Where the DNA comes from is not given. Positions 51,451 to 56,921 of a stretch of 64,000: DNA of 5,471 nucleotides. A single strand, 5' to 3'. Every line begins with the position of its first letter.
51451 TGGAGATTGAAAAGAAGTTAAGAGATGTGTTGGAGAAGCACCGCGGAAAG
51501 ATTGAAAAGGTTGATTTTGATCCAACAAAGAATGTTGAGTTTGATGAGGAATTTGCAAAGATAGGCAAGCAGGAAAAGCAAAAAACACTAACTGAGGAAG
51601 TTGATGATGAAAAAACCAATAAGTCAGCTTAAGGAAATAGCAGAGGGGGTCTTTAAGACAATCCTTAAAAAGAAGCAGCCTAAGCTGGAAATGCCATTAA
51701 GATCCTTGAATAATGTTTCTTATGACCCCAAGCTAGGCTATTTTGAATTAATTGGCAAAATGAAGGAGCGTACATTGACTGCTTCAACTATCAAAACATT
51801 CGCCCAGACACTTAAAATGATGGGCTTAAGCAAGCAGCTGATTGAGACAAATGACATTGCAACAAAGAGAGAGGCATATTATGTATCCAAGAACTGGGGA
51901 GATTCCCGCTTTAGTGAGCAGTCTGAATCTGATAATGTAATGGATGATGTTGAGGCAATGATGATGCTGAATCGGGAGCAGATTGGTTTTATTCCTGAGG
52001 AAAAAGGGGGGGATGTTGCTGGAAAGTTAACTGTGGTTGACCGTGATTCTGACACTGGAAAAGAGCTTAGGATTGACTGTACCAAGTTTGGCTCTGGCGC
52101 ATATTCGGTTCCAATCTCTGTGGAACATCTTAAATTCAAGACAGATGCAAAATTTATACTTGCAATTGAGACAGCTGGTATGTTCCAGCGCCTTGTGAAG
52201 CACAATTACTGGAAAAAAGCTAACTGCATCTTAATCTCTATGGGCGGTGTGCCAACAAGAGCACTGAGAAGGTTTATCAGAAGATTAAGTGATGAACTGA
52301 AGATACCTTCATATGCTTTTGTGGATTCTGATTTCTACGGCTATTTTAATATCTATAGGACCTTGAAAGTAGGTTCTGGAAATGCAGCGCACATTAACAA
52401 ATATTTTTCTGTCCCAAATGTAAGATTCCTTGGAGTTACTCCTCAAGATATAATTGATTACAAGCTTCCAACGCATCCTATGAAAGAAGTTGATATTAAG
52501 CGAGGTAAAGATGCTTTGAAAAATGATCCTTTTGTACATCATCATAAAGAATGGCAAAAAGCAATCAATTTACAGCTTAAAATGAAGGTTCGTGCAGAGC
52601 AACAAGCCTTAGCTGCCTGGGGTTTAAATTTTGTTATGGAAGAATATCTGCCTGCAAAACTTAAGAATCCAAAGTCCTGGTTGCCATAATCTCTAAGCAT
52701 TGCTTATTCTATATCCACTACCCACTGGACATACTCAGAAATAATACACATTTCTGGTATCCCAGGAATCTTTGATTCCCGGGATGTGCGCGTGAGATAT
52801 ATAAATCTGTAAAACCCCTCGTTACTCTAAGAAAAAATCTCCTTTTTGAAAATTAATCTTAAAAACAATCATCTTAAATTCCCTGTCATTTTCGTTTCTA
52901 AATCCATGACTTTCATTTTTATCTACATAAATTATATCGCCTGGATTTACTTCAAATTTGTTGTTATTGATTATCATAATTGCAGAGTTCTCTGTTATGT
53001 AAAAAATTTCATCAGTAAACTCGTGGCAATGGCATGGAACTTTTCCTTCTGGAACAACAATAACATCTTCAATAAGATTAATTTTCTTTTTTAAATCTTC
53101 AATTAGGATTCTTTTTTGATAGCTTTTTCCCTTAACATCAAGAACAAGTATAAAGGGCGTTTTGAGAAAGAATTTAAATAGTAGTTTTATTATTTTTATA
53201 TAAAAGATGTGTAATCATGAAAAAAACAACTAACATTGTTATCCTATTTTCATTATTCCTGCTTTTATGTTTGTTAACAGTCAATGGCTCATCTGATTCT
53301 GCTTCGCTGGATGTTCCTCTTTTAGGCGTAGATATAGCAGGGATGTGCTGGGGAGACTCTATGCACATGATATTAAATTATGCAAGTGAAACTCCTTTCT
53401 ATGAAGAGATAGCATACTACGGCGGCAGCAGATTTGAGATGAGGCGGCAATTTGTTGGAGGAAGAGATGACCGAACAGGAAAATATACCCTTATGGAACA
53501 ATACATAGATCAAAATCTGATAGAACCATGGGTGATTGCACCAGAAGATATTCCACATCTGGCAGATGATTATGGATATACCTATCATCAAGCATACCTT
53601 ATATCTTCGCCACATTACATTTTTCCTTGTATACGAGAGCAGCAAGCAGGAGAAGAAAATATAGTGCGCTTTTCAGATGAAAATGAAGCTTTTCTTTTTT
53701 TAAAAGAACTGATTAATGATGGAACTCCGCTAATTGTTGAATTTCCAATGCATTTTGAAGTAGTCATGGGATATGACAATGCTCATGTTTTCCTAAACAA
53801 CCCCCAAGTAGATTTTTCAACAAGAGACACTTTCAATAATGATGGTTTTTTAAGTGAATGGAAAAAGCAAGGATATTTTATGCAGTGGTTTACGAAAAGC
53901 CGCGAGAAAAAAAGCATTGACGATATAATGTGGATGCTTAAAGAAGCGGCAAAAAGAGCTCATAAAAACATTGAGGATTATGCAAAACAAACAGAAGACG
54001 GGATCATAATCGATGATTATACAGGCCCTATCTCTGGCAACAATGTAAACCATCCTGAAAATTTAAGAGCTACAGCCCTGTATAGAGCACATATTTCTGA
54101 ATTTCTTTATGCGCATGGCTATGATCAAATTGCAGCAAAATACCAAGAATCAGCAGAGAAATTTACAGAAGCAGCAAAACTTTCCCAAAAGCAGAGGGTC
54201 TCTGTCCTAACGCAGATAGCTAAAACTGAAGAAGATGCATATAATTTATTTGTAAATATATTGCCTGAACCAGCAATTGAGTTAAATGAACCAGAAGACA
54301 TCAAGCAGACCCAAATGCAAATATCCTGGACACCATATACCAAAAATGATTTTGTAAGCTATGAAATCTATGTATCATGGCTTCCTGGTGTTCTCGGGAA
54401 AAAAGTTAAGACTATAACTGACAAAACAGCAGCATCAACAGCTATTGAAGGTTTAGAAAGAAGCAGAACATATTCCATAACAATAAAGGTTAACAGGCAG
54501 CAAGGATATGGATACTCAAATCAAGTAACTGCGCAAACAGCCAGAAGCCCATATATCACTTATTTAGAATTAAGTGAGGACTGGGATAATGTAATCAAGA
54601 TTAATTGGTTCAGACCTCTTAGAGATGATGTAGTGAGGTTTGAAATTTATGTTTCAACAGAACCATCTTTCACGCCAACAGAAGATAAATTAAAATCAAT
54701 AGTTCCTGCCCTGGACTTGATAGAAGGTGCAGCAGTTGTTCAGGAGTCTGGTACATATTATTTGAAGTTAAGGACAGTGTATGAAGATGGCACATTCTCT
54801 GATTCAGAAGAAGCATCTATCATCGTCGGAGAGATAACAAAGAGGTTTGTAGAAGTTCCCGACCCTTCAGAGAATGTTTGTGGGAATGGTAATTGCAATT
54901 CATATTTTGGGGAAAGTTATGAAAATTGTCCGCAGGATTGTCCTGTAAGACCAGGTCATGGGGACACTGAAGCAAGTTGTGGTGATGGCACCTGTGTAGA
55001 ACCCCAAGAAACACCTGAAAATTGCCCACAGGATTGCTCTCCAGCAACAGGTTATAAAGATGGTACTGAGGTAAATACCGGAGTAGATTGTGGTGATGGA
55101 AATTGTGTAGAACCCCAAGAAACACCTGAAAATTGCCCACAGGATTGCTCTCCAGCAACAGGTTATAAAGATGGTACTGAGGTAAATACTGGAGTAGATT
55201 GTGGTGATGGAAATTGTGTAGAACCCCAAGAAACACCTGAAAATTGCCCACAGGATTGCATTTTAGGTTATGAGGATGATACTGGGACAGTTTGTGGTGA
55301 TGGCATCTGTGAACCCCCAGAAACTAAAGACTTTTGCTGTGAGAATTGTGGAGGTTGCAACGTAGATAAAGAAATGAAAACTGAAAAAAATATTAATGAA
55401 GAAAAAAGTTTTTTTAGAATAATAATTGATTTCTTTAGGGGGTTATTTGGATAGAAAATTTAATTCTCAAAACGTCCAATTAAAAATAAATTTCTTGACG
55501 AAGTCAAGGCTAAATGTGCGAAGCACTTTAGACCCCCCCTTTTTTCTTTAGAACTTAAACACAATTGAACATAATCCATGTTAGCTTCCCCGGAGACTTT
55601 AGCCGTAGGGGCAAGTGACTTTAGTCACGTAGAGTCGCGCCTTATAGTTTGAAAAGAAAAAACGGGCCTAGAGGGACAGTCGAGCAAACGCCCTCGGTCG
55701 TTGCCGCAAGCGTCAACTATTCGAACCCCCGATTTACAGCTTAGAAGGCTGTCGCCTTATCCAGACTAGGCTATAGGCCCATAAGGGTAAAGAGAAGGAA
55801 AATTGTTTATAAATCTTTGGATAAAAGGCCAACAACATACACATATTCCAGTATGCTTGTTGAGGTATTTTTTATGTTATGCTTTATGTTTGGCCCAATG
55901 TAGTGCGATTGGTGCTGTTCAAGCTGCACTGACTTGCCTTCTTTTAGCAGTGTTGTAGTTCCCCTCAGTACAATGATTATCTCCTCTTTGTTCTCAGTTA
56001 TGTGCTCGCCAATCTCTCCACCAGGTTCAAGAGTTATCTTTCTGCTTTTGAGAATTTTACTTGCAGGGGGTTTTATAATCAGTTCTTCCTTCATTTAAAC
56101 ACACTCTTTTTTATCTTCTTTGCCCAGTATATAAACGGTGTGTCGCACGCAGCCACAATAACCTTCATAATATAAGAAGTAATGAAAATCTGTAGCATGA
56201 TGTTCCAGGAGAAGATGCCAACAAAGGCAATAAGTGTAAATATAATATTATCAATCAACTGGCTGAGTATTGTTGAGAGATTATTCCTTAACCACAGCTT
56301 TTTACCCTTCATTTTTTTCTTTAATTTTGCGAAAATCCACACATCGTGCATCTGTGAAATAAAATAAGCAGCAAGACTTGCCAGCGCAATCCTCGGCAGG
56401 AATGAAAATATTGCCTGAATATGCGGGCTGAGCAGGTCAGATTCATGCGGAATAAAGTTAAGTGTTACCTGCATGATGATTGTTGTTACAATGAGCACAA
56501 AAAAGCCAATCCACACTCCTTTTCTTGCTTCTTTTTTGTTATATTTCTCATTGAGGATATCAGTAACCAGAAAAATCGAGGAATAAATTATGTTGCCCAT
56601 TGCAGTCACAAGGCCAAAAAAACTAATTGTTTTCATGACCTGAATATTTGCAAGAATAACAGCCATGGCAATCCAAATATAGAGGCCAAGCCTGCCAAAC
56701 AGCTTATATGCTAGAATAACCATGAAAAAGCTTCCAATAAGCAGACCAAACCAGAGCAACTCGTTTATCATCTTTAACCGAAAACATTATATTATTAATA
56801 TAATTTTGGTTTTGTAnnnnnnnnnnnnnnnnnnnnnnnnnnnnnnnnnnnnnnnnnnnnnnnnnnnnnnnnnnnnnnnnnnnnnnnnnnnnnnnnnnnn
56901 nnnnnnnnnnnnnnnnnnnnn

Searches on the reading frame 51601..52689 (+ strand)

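Call 19: search_protein_families(library=pfam, proteins=[window:51601-52689:+], max_evalue=0.001)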
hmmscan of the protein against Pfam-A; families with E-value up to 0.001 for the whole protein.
window:51601-52689:+ (362 aa): 3 families
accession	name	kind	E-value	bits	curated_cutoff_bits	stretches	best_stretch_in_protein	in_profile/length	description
PF21180.3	TOP6A-Spo11_Toprim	-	5e-59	199.6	24.1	1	185-354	1-170/170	Topoisomerase 6 subunit A/Spo11, Toprim domain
PF20768.2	Topo_VI_alpha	-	9e-18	64.3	23.6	1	133-182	1-49/50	All-beta domain in DNA topoisomerase VI alpha subunit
PF04406.19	TP6A_N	-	2.6e-15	56.4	26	1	65-128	1-60/62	Type IIB DNA topoisomerase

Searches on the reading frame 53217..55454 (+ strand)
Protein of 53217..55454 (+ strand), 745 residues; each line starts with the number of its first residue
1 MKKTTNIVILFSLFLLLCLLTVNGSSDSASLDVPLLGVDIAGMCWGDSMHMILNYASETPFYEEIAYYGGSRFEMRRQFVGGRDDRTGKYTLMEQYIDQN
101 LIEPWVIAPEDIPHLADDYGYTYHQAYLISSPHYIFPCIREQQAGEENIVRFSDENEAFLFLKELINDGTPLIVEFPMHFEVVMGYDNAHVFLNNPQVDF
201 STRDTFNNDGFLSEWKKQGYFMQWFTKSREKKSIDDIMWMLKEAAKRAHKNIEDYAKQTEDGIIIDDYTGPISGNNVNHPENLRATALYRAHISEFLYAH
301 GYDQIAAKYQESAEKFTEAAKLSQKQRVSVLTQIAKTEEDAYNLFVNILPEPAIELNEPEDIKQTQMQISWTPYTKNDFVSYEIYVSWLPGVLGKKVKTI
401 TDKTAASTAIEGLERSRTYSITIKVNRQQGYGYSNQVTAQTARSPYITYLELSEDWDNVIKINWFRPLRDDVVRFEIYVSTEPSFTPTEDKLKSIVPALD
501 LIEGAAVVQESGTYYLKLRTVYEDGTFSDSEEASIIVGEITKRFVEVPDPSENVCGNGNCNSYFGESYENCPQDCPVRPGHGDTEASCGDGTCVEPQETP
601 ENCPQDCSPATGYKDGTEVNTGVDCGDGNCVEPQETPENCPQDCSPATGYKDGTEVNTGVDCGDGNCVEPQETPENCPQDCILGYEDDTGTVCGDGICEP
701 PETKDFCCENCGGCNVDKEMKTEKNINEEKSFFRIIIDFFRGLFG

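Call 60: search_protein_families(library=pfam, proteins=[window:53217-55454:+], max_evalue=0.0001)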
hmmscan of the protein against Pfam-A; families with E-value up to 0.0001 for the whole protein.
window:53217-55454:+ (745 aa): 1 family
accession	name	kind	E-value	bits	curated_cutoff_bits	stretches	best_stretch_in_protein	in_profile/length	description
PF00041.27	fn3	-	3e-06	27.8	25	1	361-438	10-82/84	Fibronectin type III domain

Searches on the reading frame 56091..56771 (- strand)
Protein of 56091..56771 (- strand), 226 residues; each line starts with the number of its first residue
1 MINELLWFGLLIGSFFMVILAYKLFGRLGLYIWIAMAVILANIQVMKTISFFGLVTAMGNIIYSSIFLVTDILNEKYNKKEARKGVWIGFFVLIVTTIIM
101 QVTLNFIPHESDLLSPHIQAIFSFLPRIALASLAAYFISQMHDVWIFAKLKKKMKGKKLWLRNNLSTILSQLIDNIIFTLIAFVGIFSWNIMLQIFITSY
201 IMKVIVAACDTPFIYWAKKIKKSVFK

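Call 72: search_protein_families(library=pfam, proteins=[window:56091-56771:-], max_evalue=0.0001)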
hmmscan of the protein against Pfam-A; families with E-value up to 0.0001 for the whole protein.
window:56091-56771:- (226 aa): 1 family
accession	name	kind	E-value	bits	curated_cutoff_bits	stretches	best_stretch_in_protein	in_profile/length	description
PF02592.20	Vut_1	-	1.4e-53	181.8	27.2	1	58-217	2-152/152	Putative vitamin uptake transporter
